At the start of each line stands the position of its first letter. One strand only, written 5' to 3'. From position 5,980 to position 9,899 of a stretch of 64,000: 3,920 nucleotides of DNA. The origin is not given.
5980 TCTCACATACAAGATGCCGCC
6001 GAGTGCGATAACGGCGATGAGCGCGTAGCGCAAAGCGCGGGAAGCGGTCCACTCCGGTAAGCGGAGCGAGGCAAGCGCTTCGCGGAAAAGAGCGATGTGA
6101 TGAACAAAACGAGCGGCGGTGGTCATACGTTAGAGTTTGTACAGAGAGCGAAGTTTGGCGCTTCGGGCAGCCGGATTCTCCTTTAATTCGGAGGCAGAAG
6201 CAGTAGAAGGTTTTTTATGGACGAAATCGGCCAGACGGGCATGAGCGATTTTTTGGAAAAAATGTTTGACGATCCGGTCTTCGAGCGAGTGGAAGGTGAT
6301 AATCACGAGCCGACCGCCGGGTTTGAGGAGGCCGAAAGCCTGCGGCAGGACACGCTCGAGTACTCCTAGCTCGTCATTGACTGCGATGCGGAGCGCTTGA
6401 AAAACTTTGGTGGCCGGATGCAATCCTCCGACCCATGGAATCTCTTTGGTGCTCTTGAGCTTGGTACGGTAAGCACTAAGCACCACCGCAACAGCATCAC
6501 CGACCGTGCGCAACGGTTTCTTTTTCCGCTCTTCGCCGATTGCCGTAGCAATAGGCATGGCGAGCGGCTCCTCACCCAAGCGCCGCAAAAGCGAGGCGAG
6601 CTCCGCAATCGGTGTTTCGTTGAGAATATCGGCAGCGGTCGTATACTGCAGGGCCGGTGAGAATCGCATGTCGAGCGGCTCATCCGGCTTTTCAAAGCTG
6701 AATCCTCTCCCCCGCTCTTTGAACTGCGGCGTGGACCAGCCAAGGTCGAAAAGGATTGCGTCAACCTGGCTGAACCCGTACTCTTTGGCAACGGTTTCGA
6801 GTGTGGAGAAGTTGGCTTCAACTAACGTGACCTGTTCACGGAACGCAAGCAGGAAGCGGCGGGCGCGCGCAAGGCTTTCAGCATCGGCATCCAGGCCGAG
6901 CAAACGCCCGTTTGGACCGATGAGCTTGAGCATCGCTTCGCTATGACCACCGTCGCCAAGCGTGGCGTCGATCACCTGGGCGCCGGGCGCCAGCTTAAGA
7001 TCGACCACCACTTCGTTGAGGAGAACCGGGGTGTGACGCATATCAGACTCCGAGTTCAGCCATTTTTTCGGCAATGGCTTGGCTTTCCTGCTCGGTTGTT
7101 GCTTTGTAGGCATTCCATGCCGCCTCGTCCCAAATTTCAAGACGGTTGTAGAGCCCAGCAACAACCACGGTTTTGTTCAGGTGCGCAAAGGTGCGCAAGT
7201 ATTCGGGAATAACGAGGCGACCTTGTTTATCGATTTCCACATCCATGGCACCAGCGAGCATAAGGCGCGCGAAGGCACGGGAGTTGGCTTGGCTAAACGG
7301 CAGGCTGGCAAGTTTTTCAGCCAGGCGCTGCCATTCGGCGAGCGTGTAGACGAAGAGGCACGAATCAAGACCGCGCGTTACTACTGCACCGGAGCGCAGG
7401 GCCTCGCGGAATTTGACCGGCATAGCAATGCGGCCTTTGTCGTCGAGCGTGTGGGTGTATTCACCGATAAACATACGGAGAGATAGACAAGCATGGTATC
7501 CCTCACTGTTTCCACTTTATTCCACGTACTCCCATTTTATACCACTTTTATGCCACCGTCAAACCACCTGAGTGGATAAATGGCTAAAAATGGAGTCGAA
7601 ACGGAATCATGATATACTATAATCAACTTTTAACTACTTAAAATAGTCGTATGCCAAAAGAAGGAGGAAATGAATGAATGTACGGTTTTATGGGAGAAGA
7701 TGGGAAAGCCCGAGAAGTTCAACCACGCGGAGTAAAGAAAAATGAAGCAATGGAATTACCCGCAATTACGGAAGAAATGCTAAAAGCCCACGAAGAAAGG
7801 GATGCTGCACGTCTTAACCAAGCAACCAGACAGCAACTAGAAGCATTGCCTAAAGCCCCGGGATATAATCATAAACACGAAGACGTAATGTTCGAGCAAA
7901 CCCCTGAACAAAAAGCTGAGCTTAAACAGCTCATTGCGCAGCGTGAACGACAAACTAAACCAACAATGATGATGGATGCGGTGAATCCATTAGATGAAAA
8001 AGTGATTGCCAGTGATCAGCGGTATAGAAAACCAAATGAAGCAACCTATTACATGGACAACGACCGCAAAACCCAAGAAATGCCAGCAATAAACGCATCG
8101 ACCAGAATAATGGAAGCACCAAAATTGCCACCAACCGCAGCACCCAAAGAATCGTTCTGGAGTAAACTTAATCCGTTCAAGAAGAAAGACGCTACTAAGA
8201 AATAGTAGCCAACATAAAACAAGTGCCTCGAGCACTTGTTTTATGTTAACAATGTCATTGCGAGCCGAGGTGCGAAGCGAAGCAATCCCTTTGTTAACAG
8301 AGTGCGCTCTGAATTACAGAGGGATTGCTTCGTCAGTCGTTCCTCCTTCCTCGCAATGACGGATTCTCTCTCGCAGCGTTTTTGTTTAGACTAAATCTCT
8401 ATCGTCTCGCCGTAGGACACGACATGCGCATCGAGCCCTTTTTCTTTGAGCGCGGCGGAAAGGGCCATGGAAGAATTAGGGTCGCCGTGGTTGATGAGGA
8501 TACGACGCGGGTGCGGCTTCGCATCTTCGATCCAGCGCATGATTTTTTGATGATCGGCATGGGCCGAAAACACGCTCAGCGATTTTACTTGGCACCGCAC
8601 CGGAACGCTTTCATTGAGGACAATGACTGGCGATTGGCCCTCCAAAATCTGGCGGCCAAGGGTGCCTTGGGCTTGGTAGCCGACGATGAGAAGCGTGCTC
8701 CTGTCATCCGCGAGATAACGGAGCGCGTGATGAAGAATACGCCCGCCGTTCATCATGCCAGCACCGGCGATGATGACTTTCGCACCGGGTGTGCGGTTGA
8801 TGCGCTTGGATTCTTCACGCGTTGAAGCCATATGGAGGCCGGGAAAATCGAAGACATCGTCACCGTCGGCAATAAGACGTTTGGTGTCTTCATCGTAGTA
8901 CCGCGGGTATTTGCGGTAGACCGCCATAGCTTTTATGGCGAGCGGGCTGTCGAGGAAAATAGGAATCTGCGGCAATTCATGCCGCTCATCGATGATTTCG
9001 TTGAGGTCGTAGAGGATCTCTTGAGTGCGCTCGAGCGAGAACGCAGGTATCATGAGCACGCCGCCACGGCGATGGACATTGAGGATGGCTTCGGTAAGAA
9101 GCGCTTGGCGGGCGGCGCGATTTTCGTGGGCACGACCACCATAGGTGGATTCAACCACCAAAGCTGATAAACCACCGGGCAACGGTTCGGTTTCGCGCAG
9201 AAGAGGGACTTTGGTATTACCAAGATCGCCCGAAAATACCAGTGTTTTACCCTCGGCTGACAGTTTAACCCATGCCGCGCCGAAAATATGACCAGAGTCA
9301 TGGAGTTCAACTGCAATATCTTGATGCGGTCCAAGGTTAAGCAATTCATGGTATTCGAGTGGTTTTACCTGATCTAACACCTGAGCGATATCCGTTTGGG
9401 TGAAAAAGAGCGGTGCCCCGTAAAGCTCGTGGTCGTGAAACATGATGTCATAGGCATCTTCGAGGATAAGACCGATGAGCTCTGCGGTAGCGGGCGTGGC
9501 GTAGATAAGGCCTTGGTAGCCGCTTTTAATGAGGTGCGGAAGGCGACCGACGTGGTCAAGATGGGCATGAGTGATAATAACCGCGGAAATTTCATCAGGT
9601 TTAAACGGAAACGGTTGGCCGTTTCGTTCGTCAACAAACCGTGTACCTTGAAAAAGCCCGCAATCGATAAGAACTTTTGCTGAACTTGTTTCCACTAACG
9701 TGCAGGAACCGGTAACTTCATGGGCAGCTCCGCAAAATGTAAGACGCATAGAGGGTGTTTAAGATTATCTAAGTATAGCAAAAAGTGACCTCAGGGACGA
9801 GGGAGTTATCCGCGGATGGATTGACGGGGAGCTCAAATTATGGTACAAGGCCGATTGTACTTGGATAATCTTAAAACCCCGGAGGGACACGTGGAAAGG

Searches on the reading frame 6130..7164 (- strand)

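Call 49: search_protein_families(library=pfam, proteins=[window:6130-7164:-], max_evalue=0.001)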
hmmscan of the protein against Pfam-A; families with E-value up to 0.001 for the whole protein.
window:6130-7164:- (344 aa): 4 families
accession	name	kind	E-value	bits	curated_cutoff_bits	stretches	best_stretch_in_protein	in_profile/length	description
PF01795.25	Methyltransf_5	-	2e-91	307.1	27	1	42-342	2-307/309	MraW methylase family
PF13847.12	Methyltransf_31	-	1.1e-05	25.6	27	0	60-125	3-69/145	Methyltransferase domain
PF13649.12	Methyltransf_25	-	3.7e-05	24.8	27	1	64-127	1-63/97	Methyltransferase domain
PF08704.16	GCD14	-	0.0001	22.5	26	1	52-141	32-121/247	tRNA methyltransferase complex GCD14 subunit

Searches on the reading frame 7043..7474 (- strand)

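Call 49: search_protein_families(library=pfam, proteins=[window:7043-7474:-], max_evalue=0.001)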
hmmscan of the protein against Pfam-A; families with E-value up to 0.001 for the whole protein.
window:7043-7474:- (143 aa): 1 family
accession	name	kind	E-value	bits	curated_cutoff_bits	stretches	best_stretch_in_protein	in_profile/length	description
PF02381.23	MraZ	-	3.4e-42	142.7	23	2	1-70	1-71/72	MraZ protein, putative antitoxin-like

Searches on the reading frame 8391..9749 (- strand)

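Call 49: search_protein_families(library=pfam, proteins=[window:8391-9749:-], max_evalue=0.001)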
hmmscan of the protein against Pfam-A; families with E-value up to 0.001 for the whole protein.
window:8391-9749:- (452 aa): 5 families
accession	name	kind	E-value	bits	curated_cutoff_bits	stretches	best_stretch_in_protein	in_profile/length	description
PF10996.14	Beta-Casp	-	4.6e-40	137.3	27.7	1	242-368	1-120/120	Beta-Casp domain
PF07521.17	RMMBL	-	1e-16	61.1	21.6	1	382-443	2-62/63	Zn-dependent metallo-hydrolase RNA specificity domain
PF00753.33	Lactamase_B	-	2.3e-13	51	22.7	1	13-181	5-155/196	Metallo-beta-lactamase superfamily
PF16661.11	Lactamase_B_6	-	8.5e-13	48.5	27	1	18-185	1-171/193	Metallo-beta-lactamase superfamily domain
PF12706.13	Lactamase_B_2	-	4.6e-09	36.6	27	1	26-202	3-165/200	Beta-lactamase superfamily domain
